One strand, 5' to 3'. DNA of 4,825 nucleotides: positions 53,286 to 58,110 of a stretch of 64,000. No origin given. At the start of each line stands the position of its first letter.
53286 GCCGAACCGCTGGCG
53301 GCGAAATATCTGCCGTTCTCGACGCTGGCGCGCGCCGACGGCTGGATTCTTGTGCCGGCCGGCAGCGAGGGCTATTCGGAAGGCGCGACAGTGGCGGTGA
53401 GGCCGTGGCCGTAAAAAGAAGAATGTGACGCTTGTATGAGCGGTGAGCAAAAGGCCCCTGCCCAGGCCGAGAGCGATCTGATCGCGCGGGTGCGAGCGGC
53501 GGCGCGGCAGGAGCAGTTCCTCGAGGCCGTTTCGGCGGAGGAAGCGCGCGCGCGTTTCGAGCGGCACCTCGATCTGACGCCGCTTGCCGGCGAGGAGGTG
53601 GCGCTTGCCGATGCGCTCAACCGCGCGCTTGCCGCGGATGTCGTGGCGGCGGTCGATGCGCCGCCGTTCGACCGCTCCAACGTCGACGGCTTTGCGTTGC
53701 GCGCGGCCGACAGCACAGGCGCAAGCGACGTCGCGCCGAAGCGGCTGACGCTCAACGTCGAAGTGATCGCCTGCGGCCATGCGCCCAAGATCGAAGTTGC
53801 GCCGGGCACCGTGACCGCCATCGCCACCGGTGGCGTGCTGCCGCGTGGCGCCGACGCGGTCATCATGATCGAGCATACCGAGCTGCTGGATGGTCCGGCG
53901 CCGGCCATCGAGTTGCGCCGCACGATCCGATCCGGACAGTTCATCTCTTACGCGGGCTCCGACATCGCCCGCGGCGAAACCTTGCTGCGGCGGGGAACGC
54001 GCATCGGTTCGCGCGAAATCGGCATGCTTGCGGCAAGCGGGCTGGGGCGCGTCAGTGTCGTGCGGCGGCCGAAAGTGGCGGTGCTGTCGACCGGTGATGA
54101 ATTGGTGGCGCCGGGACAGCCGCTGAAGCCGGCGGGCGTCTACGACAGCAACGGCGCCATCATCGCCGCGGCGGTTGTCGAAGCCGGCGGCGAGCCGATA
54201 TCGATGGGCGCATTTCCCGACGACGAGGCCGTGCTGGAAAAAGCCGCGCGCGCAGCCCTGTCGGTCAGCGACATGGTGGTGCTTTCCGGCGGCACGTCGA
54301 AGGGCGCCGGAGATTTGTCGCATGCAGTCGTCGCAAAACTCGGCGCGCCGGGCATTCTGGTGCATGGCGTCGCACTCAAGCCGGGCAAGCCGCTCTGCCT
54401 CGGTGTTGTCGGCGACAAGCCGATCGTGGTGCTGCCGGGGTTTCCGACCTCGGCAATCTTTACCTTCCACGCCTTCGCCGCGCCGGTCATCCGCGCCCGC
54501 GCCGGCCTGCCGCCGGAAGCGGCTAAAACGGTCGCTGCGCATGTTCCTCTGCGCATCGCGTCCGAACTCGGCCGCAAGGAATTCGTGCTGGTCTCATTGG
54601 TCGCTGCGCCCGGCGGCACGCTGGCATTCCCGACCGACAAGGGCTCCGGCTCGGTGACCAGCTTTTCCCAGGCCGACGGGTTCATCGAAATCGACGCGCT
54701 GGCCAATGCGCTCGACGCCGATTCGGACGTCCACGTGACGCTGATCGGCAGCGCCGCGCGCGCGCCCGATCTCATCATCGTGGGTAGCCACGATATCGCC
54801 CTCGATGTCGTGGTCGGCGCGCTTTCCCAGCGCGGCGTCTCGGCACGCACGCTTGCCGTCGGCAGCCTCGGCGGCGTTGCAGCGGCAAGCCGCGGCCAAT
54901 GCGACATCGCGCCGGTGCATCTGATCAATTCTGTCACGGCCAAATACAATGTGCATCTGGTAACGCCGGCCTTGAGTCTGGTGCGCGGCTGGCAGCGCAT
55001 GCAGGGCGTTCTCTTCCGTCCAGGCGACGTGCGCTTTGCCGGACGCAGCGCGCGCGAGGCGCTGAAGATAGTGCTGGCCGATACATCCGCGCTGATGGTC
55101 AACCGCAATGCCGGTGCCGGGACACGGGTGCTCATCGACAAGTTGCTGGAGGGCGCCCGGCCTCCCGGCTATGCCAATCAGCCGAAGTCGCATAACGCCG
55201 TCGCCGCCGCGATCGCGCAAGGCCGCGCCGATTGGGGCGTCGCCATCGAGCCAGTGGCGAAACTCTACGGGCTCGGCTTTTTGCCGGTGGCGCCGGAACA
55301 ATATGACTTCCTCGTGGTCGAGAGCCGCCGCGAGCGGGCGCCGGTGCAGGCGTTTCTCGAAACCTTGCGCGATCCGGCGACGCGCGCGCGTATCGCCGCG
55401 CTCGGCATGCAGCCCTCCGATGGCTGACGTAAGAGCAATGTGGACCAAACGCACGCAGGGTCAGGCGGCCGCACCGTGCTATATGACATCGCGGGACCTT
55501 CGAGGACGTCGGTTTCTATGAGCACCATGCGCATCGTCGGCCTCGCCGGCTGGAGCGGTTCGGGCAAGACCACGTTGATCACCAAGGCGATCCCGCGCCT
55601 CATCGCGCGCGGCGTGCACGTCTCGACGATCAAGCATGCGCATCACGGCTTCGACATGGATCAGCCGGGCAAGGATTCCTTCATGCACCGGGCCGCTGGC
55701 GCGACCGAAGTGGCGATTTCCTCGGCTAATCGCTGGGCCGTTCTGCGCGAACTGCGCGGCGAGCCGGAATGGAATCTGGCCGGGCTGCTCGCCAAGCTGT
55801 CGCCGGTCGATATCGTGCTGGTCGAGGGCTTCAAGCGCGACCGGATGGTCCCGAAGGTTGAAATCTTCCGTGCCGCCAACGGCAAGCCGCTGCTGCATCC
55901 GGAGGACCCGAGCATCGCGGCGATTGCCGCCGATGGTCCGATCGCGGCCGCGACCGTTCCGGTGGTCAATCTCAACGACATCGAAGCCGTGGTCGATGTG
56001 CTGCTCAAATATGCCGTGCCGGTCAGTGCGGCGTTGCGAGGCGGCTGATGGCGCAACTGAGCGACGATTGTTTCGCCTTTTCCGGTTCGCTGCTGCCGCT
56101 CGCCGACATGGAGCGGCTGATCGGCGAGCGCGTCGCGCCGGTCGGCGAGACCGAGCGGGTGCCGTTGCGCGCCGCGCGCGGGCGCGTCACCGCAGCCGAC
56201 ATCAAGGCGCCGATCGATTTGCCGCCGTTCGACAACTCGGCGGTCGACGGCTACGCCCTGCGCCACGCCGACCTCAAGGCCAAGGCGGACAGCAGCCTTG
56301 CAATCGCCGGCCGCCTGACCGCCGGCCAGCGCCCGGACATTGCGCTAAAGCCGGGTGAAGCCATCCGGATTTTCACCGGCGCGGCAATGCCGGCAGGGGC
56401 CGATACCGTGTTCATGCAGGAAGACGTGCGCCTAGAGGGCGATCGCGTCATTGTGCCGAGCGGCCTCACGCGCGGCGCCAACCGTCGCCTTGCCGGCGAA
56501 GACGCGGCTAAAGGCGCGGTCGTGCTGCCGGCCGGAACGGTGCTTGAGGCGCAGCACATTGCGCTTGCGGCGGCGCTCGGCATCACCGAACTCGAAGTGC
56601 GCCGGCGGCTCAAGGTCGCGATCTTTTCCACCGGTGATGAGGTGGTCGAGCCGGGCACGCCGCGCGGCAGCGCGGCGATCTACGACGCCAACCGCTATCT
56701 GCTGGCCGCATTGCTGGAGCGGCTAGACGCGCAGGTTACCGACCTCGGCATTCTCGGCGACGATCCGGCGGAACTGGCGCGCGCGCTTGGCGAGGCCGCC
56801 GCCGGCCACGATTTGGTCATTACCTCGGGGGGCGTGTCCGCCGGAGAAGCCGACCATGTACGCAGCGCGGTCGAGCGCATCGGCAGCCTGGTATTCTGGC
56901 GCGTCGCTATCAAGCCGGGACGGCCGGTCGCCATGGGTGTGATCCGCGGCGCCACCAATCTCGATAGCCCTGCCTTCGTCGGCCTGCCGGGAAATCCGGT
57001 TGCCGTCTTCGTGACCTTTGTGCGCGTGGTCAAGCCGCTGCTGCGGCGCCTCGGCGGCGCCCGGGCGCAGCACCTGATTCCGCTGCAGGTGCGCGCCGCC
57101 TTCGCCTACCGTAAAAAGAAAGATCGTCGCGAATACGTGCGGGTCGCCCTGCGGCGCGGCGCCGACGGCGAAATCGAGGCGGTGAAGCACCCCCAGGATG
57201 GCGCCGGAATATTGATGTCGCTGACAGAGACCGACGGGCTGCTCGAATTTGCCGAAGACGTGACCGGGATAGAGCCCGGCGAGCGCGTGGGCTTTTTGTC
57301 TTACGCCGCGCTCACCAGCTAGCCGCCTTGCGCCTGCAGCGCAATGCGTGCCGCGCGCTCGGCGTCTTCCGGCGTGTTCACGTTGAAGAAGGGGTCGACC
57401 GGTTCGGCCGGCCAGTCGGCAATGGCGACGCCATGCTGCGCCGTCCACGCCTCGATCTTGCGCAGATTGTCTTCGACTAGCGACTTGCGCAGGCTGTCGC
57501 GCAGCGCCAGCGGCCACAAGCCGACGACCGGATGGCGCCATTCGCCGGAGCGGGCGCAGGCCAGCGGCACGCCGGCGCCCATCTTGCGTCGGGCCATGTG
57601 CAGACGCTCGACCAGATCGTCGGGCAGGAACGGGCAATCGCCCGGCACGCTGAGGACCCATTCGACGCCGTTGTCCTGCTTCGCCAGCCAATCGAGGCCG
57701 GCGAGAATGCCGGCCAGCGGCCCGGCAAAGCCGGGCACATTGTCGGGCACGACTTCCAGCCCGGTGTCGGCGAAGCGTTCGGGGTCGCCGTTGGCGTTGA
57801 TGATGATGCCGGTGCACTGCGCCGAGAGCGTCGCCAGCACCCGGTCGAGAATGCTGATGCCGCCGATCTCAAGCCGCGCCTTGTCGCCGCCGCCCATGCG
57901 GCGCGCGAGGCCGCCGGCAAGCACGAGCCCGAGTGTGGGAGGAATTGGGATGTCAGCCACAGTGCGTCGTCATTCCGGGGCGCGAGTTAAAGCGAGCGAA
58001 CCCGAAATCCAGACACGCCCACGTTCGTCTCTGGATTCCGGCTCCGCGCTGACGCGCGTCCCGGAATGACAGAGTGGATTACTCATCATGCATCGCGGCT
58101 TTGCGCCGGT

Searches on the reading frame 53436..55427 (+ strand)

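Call 6: search_protein_families(library=pfam, proteins=[window:53436-55427:+])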
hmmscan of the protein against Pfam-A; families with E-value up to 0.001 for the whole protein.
window:53436-55427:+ (663 aa): 4 families
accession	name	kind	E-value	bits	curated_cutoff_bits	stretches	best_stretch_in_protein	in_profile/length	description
PF12727.12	PBP_like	-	3.2e-43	147.6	27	1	465-645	8-193/193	PBP superfamily domain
PF03453.22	MoeA_N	-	2e-42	145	30.8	1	33-202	2-160/160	MoeA N-terminal region (domain I and II)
PF00994.29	MoCF_biosynth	-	3.4e-28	98.6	26.6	1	215-353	1-143/144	Probable molybdopterin binding domain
PF03454.20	MoeA_C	-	6.5e-11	42.7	22.1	1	371-436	5-71/72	MoeA C-terminal region (domain IV)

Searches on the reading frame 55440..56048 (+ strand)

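Call 6: search_protein_families(library=pfam, proteins=[window:55440-56048:+])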
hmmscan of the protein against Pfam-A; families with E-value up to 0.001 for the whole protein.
window:55440-56048:+ (202 aa): 1 family
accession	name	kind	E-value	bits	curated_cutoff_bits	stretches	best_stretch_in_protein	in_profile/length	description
PF03205.20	MobB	-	6e-47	159.3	26.6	1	32-165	1-133/133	Molybdopterin guanine dinucleotide synthesis protein B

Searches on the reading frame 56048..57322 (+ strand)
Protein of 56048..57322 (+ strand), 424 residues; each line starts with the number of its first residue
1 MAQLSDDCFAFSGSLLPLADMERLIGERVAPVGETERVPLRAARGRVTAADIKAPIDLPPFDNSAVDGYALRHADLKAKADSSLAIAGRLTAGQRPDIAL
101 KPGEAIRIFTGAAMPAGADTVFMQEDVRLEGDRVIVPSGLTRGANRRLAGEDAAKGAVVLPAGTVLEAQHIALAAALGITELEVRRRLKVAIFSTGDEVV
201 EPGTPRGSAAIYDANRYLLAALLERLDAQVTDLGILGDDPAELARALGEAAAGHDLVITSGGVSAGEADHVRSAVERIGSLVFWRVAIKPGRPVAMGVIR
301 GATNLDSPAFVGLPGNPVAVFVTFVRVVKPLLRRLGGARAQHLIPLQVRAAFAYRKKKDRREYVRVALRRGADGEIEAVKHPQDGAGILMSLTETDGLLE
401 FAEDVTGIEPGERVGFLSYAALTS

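Call 6: search_protein_families(library=pfam, proteins=[window:56048-57322:+])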
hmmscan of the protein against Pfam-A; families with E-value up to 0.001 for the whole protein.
window:56048-57322:+ (424 aa): 3 families
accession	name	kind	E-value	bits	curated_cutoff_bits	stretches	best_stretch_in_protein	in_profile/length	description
PF03453.22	MoeA_N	-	4.8e-45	153.5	30.8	1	18-178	3-160/160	MoeA N-terminal region (domain I and II)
PF00994.29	MoCF_biosynth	-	2.1e-33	115.5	26.6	1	191-333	1-143/144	Probable molybdopterin binding domain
PF03454.20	MoeA_C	-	1.6e-15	57.5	22.1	1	347-417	1-70/72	MoeA C-terminal region (domain IV)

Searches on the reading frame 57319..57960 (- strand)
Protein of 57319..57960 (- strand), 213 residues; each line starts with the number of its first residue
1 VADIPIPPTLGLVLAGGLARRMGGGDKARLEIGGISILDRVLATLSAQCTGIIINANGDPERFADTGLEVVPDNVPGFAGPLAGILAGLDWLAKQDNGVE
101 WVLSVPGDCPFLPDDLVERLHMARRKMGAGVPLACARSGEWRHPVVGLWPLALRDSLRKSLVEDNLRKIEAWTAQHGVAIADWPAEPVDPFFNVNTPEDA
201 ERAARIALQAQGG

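Call 6: search_protein_families(library=pfam, proteins=[window:57319-57960:-])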
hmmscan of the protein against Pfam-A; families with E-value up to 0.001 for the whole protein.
window:57319-57960:- (213 aa): 1 family
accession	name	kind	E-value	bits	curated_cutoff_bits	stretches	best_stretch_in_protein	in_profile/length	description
PF12804.13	NTP_transf_3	-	3.8e-35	121.9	27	1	11-171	1-155/160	MobA-like NTP transferase domain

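Call 57: list_cluster_members(proteins=[L081:13178-13903:-, L081:13903-14592:-, L085:1758-2477:+, L085:1063-1752:+, window:57322-57960:-])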
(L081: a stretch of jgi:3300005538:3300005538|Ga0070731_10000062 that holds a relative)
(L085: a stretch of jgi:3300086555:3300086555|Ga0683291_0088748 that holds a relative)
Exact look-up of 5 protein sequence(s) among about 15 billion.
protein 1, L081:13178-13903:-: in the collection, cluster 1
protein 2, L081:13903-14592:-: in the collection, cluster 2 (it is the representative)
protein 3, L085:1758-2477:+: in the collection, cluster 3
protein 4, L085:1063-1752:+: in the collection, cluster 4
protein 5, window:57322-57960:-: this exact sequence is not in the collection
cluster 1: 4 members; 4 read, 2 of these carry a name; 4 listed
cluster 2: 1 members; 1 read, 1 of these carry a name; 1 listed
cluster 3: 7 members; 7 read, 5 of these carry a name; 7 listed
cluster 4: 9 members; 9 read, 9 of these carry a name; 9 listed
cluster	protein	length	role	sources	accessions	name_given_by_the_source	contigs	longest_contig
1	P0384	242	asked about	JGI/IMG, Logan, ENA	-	-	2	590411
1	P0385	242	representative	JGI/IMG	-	tungstate transport system ATP-binding protein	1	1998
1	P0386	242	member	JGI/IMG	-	tungstate transport system ATP-binding protein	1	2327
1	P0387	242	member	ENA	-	-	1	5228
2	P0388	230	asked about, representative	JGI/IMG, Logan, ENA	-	tungstate transport system permease protein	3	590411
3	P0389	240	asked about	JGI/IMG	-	tungstate transport system ATP-binding protein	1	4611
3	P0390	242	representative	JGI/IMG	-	tungstate transport system ATP-binding protein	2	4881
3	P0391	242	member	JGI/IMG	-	tungstate transport system ATP-binding protein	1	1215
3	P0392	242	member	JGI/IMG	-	tungstate transport system ATP-binding protein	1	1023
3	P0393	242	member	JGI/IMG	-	tungstate transport system ATP-binding protein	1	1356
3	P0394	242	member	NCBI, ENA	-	-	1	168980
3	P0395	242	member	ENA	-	-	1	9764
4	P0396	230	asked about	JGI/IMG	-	tungstate transport system permease protein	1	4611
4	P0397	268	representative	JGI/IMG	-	tungstate transport system permease protein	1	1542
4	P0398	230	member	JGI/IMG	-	tungstate transport system permease protein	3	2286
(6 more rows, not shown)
